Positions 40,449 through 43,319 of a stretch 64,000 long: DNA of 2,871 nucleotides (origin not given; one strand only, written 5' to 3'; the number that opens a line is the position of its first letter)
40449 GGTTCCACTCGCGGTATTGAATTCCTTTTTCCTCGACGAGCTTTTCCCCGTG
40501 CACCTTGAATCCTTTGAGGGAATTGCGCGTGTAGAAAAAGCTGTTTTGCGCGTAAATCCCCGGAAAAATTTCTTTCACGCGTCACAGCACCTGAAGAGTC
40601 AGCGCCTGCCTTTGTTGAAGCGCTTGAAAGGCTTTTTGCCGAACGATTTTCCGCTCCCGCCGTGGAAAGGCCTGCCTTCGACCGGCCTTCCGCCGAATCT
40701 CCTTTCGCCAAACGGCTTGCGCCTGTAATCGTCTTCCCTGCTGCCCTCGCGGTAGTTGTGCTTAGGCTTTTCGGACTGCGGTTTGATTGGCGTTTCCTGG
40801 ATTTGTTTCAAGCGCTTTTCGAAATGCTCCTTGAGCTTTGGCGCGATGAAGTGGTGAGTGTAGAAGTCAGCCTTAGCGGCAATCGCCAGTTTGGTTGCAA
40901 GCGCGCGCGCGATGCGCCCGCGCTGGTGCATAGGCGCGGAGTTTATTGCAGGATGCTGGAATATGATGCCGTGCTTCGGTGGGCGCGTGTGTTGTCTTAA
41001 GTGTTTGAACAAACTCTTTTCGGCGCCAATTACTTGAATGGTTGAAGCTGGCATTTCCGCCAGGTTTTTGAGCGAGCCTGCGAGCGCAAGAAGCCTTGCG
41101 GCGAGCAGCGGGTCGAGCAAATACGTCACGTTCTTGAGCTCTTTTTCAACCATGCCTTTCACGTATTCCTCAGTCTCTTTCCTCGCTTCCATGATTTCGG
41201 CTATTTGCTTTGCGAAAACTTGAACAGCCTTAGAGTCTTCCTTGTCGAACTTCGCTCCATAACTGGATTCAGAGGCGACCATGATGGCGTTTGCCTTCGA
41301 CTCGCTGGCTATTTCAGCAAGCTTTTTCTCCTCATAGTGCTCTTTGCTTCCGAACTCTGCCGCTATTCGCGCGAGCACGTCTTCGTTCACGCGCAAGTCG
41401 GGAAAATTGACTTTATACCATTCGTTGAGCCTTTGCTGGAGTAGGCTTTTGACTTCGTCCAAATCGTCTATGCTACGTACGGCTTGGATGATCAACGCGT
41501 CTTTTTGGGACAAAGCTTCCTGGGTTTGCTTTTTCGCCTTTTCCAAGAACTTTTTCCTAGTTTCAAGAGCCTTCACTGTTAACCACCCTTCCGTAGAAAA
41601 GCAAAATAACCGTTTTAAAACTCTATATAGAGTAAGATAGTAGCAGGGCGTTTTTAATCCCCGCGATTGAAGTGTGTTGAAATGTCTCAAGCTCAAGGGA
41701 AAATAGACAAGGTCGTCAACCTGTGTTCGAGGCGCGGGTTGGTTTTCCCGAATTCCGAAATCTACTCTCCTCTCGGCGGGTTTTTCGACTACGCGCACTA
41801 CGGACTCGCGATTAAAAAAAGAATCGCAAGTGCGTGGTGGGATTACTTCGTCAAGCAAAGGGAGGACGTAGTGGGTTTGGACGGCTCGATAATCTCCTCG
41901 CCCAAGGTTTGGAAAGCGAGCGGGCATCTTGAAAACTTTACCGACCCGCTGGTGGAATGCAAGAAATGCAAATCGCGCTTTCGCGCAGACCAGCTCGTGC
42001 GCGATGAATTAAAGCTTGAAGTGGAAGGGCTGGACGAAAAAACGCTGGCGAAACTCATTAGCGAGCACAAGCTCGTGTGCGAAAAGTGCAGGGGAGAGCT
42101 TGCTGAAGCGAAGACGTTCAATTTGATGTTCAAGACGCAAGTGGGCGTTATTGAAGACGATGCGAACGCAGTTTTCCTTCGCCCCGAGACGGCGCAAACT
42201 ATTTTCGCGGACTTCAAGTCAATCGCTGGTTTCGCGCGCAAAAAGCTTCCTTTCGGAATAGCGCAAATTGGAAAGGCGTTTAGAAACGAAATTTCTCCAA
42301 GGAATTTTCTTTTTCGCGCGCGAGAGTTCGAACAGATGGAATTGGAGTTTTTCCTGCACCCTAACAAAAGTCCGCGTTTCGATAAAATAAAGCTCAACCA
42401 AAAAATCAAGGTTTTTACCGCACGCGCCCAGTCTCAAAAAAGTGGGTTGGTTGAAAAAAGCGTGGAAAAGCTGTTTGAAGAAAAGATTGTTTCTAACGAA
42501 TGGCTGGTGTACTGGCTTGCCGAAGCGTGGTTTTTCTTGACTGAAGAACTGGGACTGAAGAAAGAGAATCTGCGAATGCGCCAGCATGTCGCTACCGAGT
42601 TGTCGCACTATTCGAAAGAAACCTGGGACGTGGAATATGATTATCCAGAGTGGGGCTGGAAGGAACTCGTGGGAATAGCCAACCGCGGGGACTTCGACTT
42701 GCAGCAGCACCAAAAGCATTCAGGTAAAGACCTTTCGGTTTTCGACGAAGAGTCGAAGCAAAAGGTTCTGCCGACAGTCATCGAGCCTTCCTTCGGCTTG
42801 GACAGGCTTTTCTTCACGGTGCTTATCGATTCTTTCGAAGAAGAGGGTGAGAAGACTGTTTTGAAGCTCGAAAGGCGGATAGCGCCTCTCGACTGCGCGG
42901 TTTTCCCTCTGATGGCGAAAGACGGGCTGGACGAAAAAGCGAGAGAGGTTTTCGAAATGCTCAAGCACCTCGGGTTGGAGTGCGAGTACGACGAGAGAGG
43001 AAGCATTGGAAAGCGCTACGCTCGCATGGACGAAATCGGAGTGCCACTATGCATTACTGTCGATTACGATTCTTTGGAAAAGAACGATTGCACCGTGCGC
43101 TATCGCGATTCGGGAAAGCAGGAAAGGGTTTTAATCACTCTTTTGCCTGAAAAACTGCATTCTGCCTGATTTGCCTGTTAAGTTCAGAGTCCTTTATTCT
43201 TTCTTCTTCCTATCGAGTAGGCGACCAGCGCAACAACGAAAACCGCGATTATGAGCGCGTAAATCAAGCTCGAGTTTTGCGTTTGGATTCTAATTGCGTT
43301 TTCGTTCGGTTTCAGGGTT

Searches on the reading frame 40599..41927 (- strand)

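Call 48: search_protein_families(library=pfam, proteins=[window:40599-41927:-], max_evalue=0.00001)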
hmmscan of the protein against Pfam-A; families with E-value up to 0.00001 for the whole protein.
window:40599-41927:- (442 aa): 1 family
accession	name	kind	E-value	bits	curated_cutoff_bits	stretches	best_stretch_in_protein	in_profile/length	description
PF01798.23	Nop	-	2.5e-51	174.8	25.4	1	153-374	2-227/228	snoRNA binding domain, fibrillarin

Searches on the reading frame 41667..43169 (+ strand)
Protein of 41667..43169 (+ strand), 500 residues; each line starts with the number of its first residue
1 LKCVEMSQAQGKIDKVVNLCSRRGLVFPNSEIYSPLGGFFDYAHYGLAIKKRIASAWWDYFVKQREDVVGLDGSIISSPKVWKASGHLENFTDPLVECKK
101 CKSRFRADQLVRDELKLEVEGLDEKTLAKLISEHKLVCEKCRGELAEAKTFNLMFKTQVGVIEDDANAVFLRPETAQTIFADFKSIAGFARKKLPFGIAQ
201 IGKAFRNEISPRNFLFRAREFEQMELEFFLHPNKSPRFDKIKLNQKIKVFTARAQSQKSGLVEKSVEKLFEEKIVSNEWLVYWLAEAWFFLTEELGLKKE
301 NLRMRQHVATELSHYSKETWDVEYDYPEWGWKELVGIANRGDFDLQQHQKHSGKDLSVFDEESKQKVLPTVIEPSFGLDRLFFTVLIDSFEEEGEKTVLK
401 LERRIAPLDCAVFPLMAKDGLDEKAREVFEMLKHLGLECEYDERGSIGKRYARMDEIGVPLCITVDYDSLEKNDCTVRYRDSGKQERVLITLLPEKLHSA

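Call 48: search_protein_families(library=pfam, proteins=[window:41667-43169:+], max_evalue=0.00001)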
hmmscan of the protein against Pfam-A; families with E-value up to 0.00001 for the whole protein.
window:41667-43169:+ (500 aa): 2 families
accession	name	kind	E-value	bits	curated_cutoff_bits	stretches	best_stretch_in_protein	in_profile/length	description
PF03129.25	HGTP_anticodon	-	1.4e-19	70.4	21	1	409-497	1-91/94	Anticodon binding domain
PF00587.30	tRNA-synt_2b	-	7.4e-09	36.4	29.3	1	164-238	6-79/179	tRNA synthetase class II core domain (G, H, P, S and T)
